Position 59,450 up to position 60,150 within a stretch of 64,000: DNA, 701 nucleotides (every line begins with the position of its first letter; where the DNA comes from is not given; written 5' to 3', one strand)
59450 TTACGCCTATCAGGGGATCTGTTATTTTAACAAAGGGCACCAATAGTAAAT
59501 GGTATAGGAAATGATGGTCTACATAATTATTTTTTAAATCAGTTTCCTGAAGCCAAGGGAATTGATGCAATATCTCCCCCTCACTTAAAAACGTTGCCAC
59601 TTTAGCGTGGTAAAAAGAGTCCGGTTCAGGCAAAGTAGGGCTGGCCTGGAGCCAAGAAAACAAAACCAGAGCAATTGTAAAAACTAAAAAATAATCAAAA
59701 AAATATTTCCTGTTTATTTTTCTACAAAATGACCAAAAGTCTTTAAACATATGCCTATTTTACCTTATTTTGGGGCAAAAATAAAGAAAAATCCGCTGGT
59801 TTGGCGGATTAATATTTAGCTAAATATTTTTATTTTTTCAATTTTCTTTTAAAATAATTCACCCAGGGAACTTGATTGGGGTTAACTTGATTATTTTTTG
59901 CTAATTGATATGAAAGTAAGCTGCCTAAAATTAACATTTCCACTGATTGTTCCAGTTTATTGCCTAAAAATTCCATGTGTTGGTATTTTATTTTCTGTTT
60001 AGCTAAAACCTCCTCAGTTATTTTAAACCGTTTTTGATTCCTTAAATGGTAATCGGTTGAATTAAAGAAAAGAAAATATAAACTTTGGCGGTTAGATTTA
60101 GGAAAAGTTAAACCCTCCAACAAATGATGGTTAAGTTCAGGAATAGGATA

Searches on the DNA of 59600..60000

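Call 74: search_with_rna_model(model_id=R1, source=window, start=59600, end=60000, filters=off, max_evalue=1, show_alignments=1)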
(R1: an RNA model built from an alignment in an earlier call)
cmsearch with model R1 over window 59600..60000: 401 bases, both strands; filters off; matches with E-value up to 1: 3.
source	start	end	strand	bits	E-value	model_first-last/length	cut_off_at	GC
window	59760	59875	-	24.1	1.8e-06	1-119/119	no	0.28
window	59734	59789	+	2.6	0.69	1-119/119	no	0.27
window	59667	59715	+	2.3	0.8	24-72/119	no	0.2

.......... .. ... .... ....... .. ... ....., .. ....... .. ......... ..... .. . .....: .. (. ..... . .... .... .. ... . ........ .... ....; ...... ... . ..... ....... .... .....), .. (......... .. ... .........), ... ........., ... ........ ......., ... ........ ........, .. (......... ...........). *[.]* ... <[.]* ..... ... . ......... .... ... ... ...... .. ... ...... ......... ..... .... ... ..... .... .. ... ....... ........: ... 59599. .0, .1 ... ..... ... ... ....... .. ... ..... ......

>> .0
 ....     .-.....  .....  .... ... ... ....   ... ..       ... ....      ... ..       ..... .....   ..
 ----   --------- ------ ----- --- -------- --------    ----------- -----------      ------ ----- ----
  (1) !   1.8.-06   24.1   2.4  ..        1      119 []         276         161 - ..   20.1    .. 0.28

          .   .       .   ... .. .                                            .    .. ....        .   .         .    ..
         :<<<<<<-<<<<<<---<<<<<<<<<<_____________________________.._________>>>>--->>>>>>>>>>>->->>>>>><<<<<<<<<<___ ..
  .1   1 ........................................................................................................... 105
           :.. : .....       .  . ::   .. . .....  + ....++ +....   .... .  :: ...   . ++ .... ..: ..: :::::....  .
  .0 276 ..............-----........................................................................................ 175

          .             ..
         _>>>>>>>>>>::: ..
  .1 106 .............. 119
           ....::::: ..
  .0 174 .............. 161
